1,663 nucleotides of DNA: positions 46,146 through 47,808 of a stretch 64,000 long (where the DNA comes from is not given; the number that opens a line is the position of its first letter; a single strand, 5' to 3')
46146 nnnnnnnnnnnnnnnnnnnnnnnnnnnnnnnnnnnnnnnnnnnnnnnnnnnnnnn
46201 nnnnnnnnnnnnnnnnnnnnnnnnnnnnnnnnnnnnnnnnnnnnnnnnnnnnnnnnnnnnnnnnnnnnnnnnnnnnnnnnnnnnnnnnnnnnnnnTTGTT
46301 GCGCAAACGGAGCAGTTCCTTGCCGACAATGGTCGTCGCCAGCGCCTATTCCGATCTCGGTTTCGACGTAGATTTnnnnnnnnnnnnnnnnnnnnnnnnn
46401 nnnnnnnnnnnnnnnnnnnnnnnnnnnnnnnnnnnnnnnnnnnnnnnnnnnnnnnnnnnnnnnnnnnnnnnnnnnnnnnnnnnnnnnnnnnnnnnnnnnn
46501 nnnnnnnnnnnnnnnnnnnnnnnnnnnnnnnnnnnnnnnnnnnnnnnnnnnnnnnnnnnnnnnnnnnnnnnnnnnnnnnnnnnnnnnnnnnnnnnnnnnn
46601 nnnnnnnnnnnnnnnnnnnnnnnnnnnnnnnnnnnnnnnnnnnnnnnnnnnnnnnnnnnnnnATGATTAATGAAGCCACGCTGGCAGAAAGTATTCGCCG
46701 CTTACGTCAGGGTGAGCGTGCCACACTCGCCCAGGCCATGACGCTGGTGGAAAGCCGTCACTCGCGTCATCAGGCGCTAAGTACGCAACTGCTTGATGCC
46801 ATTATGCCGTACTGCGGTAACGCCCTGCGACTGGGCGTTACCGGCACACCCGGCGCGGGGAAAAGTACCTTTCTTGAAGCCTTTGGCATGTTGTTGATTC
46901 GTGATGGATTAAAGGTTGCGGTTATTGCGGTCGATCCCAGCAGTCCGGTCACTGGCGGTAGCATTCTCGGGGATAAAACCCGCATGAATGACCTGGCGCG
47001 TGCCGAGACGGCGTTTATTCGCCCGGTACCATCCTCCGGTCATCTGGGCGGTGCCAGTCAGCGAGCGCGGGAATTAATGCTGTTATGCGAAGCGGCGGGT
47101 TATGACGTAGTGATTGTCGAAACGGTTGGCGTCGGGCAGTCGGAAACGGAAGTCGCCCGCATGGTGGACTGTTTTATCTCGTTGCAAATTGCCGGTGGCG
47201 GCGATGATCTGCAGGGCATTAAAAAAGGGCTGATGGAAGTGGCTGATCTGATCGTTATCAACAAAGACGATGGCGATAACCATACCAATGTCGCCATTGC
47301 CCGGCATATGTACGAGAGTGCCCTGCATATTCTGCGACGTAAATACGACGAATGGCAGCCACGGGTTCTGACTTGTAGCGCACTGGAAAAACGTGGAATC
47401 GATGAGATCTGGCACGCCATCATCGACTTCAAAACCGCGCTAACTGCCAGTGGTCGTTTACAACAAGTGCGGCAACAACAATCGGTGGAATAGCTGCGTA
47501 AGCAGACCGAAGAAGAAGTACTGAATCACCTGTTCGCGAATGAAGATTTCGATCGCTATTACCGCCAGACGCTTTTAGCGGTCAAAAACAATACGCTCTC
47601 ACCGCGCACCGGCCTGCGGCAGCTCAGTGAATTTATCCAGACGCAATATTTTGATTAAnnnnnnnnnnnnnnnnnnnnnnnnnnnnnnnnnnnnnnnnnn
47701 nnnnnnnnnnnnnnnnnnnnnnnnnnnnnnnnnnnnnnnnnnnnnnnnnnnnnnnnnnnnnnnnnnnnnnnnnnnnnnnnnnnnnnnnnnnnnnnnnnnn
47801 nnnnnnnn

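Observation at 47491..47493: In-frame amber stop in argK/meaB (codon 277 of 331)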

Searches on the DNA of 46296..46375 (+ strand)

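Call 12: search_dna_similar(query=window:46296-46375:+, collection=ecoli_genomes, mode=near, max_rows=45, rows=best)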
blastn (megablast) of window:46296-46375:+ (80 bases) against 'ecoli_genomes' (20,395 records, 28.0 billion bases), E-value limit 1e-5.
Records with a match: 4215; places in all: 5551; records where one place covers at least 80% of the query: 2814.
Genomes with a match: 4215 of 5426; with a place that covers at least 80% of the query: 2814. Places per genome that has any: lowest 1, median 1, highest 2. On chromosomes: 5551 places; on plasmids: 0.
Best place of each record, by identity: >=99% 81; 95-99% 2794; 90-95% 1340.
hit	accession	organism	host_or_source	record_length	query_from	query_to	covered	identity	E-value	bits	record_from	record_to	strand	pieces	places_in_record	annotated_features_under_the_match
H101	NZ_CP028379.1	Escherichia coli O145 str. RM9872 strain RM9872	Bos taurus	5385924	1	80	100%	100.0%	2e-33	148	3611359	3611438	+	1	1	scpA: methylmalonyl-CoA mutase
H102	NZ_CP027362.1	Escherichia coli strain 95-3192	missing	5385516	1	80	100%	100.0%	2e-33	148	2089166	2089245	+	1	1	scpA: methylmalonyl-CoA mutase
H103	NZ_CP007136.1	Escherichia coli O145:H28 str. RM12581 strain RM12581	lettuce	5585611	1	80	100%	100.0%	2e-33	148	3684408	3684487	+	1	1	scpA: methylmalonyl-CoA mutase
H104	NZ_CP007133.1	Escherichia coli O145:H28 str. RM12761 strain RM12761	ice cream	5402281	1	80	100%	100.0%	2e-33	148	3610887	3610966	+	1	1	scpA: methylmalonyl-CoA mutase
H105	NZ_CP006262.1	Escherichia coli O145:H28 str. RM13516 strain RM13516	Homo sapiens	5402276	1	80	100%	100.0%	2e-33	148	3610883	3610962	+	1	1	scpA: methylmalonyl-CoA mutase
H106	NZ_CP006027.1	Escherichia coli O145:H28 str. RM13514 strain RM13514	Homo sapiens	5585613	1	80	100%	100.0%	2e-33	148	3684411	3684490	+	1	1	scpA: methylmalonyl-CoA mutase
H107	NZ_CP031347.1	Escherichia coli O145 strain RM9873-C1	cattle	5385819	1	80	100%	100.0%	2e-33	148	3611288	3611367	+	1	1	scpA: methylmalonyl-CoA mutase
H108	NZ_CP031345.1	Escherichia coli O145 strain RM12367-C1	creek water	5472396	1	80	100%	100.0%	2e-33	148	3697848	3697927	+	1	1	scpA: methylmalonyl-CoA mutase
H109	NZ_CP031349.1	Escherichia coli O145 strain RM9467-C1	Cattle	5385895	1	80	100%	100.0%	2e-33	148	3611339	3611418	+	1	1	scpA: methylmalonyl-CoA mutase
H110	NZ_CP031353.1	Escherichia coli O145 strain RM9154-C1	Cattle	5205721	1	80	100%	100.0%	2e-33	148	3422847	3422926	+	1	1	scpA: methylmalonyl-CoA mutase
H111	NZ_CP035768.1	Escherichia coli O145 strain RM11626-C1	Cattle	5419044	1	80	100%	100.0%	2e-33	148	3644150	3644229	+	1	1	scpA: methylmalonyl-CoA mutase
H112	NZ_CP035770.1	Escherichia coli O145 strain RM8988-C1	Cattle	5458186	1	80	100%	100.0%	2e-33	148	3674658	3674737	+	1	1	scpA: methylmalonyl-CoA mutase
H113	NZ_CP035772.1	Escherichia coli O145 strain RM8843-C1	missing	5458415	1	80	100%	100.0%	2e-33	148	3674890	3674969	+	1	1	scpA: methylmalonyl-CoA mutase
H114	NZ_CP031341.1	Escherichia coli O145 strain RM12275-C1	missing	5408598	1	80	100%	100.0%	2e-33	148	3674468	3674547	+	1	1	scpA: methylmalonyl-CoA mutase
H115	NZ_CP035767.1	Escherichia coli O145 strain RM12522-C8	Cattle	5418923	1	80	100%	100.0%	2e-33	148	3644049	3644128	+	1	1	scpA: methylmalonyl-CoA mutase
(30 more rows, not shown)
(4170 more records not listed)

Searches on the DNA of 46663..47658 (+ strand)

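Call 4: search_dna_similar(query=window:46663-47658:+, collection=ecoli_genomes, mode=near, max_rows=40, rows=spread)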
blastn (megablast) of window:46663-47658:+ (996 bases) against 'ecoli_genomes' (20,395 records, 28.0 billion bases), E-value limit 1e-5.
Records with a match: 4282; places in all: 4285; records where one place covers at least 80% of the query: 4279.
Genomes with a match: 4282 of 5426; with a place that covers at least 80% of the query: 4279. Places per genome that has any: lowest 1, median 1, highest 2. On chromosomes: 4285 places; on plasmids: 0.
Best place of each record, by identity: >=99% 335; 95-99% 3947.
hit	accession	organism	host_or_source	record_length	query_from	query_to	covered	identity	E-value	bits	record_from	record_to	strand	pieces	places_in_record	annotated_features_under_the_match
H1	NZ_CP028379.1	Escherichia coli O145 str. RM9872 strain RM9872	Bos taurus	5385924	1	996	100%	100.0%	0e+0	1840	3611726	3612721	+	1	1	meaB: methylmalonyl Co-A mutase-associated GTPase MeaB | scpA: methylmalonyl-CoA mutase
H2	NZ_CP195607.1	Escherichia coli strain A27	cattle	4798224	1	996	100%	99.8%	0e+0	1829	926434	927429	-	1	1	meaB: methylmalonyl Co-A mutase-associated GTPase MeaB | scpA: methylmalonyl-CoA mutase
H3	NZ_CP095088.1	Escherichia coli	Homo sapiens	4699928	1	996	100%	99.5%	0e+0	1812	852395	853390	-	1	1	meaB: methylmalonyl Co-A mutase-associated GTPase MeaB | scpA: methylmalonyl-CoA mutase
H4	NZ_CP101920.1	Escherichia coli strain QA-1986 630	missing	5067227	1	996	100%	99.1%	0e+0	1790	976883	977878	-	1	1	meaB: methylmalonyl Co-A mutase-associated GTPase MeaB | scpA: methylmalonyl-CoA mutase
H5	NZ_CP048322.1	Escherichia coli strain 64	environment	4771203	1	996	100%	99.0%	0e+0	1784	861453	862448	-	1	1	meaB: methylmalonyl Co-A mutase-associated GTPase MeaB | scpA: methylmalonyl-CoA mutase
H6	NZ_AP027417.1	Escherichia coli strain EC361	Sus scrofa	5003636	1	996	100%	99.0%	0e+0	1784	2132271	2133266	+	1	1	meaB: methylmalonyl Co-A mutase-associated GTPase MeaB | scpA: methylmalonyl-CoA mutase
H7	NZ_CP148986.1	Escherichia coli strain JS01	chicken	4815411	1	996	100%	99.0%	0e+0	1784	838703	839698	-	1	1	meaB: methylmalonyl Co-A mutase-associated GTPase MeaB | scpA: methylmalonyl-CoA mutase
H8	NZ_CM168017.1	Escherichia coli strain PEC178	Sus scrofa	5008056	1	996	100%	99.0%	0e+0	1784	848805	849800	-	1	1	meaB: methylmalonyl Co-A mutase-associated GTPase MeaB | scpA: methylmalonyl-CoA mutase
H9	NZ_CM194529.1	Escherichia coli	pressure-relief and ventilation ...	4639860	1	996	100%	99.0%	0e+0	1784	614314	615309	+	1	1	meaB: methylmalonyl Co-A mutase-associated GTPase MeaB | scpA: methylmalonyl-CoA mutase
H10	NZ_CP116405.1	Escherichia coli strain HH107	Post-treated (biosolid) sample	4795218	1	996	100%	98.9%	0e+0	1779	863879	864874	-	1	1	meaB: methylmalonyl Co-A mutase-associated GTPase MeaB | scpA: methylmalonyl-CoA mutase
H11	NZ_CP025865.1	Escherichia coli strain 504211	Homo sapiens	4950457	1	996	100%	98.6%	0e+0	1762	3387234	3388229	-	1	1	meaB: methylmalonyl Co-A mutase-associated GTPase MeaB | scpA: methylmalonyl-CoA mutase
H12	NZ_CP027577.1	Escherichia coli strain 2013C-4225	Homo sapiens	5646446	1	996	100%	98.5%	0e+0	1757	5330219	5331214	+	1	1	meaB: methylmalonyl Co-A mutase-associated GTPase MeaB | scpA: methylmalonyl-CoA mutase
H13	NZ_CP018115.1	Escherichia coli strain MRSN346638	Homo sapiens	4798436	1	996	100%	98.5%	0e+0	1757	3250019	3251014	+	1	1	meaB: methylmalonyl Co-A mutase-associated GTPase MeaB | scpA: methylmalonyl-CoA mutase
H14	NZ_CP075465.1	Escherichia coli strain NT1N34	pig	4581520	1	996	100%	98.5%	0e+0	1757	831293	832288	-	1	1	meaB: methylmalonyl Co-A mutase-associated GTPase MeaB | scpA: methylmalonyl-CoA mutase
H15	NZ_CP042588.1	Escherichia coli strain PK6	Sus scrofa domesticus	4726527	1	996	100%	98.5%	0e+0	1757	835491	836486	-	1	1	meaB: methylmalonyl Co-A mutase-associated GTPase MeaB | scpA: methylmalonyl-CoA mutase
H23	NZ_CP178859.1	Escherichia coli HB101 strain HB101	Homo sapiens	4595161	1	996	100%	98.5%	0e+0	1757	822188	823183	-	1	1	meaB: methylmalonyl Co-A mutase-associated GTPase MeaB | scpA: methylmalonyl-CoA mutase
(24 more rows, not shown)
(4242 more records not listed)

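Call 5: get_annotated_region(hit=H1, flank=6000)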
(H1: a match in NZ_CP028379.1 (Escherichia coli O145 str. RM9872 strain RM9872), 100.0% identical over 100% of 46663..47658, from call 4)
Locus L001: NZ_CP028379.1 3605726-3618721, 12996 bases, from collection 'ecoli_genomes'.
description: Escherichia coli O145 str. RM9872 chromosome, complete genome
organism: Escherichia coli O145 str. RM9872 strain RM9872 (NCBI taxid 1055544)
replicon: chromosome; assembly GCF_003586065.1
host: Bos taurus; source: feces; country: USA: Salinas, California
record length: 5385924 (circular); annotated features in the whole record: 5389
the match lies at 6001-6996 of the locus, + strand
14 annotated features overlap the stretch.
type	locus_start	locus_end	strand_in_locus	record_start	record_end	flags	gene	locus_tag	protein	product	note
CDS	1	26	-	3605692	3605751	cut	ibsC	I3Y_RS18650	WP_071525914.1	type I toxin-antitoxin system toxin IbsC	-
CDS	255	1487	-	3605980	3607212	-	serA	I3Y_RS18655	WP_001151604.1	phosphoglycerate dehydrogenase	-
CDS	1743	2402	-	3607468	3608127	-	rpiA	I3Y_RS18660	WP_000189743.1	ribose-5-phosphate isomerase RpiA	-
CDS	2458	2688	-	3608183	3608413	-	-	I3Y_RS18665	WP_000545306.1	LysR substrate-binding domain-containing protein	-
CDS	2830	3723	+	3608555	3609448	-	argP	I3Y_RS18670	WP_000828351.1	DNA-binding transcriptional regulator ArgP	-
CDS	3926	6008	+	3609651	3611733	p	scpA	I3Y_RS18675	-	methylmalonyl-CoA mutase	frameshifted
CDS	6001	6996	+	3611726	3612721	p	meaB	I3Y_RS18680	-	methylmalonyl Co-A mutase-associated GTPase MeaB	internal stop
CDS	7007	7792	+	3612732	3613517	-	scpB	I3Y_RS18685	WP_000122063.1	methylmalonyl-CoA decarboxylase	-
CDS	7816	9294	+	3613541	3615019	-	scpC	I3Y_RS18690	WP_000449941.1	propionyl-CoA:succinate CoA transferase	-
CDS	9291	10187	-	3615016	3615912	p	srsR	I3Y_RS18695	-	LysR family transcriptional regulator SrsR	internal stop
CDS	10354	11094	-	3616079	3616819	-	yggE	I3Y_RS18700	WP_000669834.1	oxidative stress defense protein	-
CDS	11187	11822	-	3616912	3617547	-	argO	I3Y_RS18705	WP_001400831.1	arginine exporter ArgO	-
CDS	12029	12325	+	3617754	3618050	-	-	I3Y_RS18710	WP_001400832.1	hypothetical protein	-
CDS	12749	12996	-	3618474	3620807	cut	-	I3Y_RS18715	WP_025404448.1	primase-helicase zinc-binding domain-containing protein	-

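Call 6: get_annotated_region(hit=H23, flank=3000)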
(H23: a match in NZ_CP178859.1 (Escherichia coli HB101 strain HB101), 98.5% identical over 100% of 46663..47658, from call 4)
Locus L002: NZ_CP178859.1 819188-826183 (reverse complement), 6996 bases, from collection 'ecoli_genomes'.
description: Escherichia coli HB101 chromosome, complete genome
organism: Escherichia coli HB101 strain HB101 (NCBI taxid 634468)
replicon: chromosome; assembly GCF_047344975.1
host: Homo sapiens; source: Pus; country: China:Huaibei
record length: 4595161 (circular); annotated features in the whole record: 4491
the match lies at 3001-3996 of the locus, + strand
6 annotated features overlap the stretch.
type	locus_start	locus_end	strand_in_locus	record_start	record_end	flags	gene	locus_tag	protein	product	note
CDS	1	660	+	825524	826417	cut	argP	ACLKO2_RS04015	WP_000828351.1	DNA-binding transcriptional regulator ArgP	-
CDS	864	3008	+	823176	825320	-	scpA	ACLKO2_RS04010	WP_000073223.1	methylmalonyl-CoA mutase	-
CDS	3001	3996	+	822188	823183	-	meaB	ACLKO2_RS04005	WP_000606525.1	methylmalonyl Co-A mutase-associated GTPase MeaB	-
CDS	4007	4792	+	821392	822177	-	scpB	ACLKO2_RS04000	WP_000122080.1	methylmalonyl-CoA decarboxylase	-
CDS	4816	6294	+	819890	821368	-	scpC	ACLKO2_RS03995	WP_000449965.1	propionyl-CoA:succinate CoA transferase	-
CDS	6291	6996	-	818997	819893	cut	srsR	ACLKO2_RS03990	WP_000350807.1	LysR family transcriptional regulator SrsR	-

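Call 11: search_dna_similar(query=window:47462-47522:+, collection=ecoli_genomes, mode=near, max_rows=60, rows=best)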
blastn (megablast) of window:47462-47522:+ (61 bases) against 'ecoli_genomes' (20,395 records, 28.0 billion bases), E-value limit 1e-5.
Records with a match: 4151; places in all: 4151; records where one place covers at least 80% of the query: 4151.
Genomes with a match: 4151 of 5426; with a place that covers at least 80% of the query: 4151. Places per genome that has any: lowest 1, median 1, highest 1. On chromosomes: 4151 places; on plasmids: 0.
Best place of each record, by identity: >=99% 26; 95-99% 4087; 90-95% 38.
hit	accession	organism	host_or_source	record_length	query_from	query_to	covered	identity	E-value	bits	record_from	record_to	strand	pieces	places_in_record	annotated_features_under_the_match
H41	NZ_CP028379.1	Escherichia coli O145 str. RM9872 strain RM9872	Bos taurus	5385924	1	61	100%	100.0%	5e-23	113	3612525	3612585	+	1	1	meaB: methylmalonyl Co-A mutase-associated GTPase MeaB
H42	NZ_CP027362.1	Escherichia coli strain 95-3192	missing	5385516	1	61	100%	100.0%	5e-23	113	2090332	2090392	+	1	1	meaB: methylmalonyl Co-A mutase-associated GTPase MeaB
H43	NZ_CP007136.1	Escherichia coli O145:H28 str. RM12581 strain RM12581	lettuce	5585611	1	61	100%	100.0%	5e-23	113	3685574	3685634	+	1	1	meaB: methylmalonyl Co-A mutase-associated GTPase MeaB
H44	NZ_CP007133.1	Escherichia coli O145:H28 str. RM12761 strain RM12761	ice cream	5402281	1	61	100%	100.0%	5e-23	113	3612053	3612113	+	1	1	meaB: methylmalonyl Co-A mutase-associated GTPase MeaB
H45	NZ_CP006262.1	Escherichia coli O145:H28 str. RM13516 strain RM13516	Homo sapiens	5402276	1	61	100%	100.0%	5e-23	113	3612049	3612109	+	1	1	meaB: methylmalonyl Co-A mutase-associated GTPase MeaB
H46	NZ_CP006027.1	Escherichia coli O145:H28 str. RM13514 strain RM13514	Homo sapiens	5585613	1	61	100%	100.0%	5e-23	113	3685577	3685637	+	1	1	meaB: methylmalonyl Co-A mutase-associated GTPase MeaB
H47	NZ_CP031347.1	Escherichia coli O145 strain RM9873-C1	cattle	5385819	1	61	100%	100.0%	5e-23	113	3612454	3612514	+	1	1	meaB: methylmalonyl Co-A mutase-associated GTPase MeaB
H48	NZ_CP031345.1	Escherichia coli O145 strain RM12367-C1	creek water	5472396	1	61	100%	100.0%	5e-23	113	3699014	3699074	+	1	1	meaB: methylmalonyl Co-A mutase-associated GTPase MeaB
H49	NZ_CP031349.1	Escherichia coli O145 strain RM9467-C1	Cattle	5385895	1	61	100%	100.0%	5e-23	113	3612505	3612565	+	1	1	meaB: methylmalonyl Co-A mutase-associated GTPase MeaB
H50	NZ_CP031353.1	Escherichia coli O145 strain RM9154-C1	Cattle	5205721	1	61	100%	100.0%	5e-23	113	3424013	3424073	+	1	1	meaB: methylmalonyl Co-A mutase-associated GTPase MeaB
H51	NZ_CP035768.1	Escherichia coli O145 strain RM11626-C1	Cattle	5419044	1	61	100%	100.0%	5e-23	113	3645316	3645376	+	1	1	meaB: methylmalonyl Co-A mutase-associated GTPase MeaB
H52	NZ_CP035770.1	Escherichia coli O145 strain RM8988-C1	Cattle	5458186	1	61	100%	100.0%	5e-23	113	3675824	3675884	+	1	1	meaB: methylmalonyl Co-A mutase-associated GTPase MeaB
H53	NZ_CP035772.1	Escherichia coli O145 strain RM8843-C1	missing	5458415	1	61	100%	100.0%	5e-23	113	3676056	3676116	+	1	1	meaB: methylmalonyl Co-A mutase-associated GTPase MeaB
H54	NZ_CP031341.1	Escherichia coli O145 strain RM12275-C1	missing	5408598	1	61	100%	100.0%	5e-23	113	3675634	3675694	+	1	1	meaB: methylmalonyl Co-A mutase-associated GTPase MeaB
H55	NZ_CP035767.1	Escherichia coli O145 strain RM12522-C8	Cattle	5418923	1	61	100%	100.0%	5e-23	113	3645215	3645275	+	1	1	meaB: methylmalonyl Co-A mutase-associated GTPase MeaB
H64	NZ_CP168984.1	Escherichia coli strain UTME-3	Veal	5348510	1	61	100%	100.0%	5e-23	113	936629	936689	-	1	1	meaB: methylmalonyl Co-A mutase-associated GTPase MeaB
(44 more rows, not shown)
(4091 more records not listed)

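Call 14: get_annotated_region(hit=H64, flank=5000)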
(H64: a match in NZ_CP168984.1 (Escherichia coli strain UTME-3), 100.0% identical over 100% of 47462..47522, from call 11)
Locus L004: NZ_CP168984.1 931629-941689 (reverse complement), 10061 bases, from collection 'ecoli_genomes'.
description: Escherichia coli strain UTME-3 chromosome, complete genome
organism: Escherichia coli strain UTME-3 (NCBI taxid 562)
replicon: chromosome; assembly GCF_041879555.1
host: -; source: Veal; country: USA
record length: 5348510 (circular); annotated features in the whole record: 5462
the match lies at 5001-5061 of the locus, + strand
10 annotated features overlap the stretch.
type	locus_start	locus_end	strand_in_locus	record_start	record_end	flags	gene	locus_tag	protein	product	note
CDS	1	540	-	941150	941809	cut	rpiA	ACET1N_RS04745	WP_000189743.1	ribose-5-phosphate isomerase RpiA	-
CDS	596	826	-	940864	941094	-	-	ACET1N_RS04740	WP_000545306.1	LysR substrate-binding domain-containing protein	-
CDS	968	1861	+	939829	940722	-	argP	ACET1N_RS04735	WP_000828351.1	DNA-binding transcriptional regulator ArgP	-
CDS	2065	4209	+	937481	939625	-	scpA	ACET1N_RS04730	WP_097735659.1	methylmalonyl-CoA mutase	-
CDS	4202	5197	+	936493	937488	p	meaB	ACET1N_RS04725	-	methylmalonyl Co-A mutase-associated GTPase MeaB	internal stop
CDS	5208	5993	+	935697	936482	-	scpB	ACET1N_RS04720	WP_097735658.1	methylmalonyl-CoA decarboxylase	-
CDS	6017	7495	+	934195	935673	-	scpC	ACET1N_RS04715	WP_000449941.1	propionyl-CoA:succinate CoA transferase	-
CDS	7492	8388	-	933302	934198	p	ygfI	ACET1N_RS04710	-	LysR family transcriptional regulator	internal stop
CDS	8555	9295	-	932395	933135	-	yggE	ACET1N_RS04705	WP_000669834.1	oxidative stress defense protein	-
CDS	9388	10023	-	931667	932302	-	argO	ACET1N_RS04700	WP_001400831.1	arginine exporter ArgO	-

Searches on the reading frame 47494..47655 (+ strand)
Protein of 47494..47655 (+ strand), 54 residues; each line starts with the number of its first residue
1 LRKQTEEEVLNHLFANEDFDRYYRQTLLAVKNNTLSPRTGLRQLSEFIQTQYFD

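Call 46: search_protein_families(proteins=[window:47494-47655:+], library=ncbifam)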
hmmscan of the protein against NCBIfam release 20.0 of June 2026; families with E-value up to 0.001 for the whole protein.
window:47494-47655:+ (54 aa): 2 families
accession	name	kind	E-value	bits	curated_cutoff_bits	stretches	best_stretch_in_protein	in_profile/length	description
TIGR00750.1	lao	equivalog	3.3e-05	23.1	240.75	1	2-46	259-300/300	methylmalonyl Co-A mutase-associated GTPase MeaB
NF006958.0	PRK09435.1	equivalog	0.00033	19.8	329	1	2-51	282-331/333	methylmalonyl Co-A mutase-associated GTPase MeaB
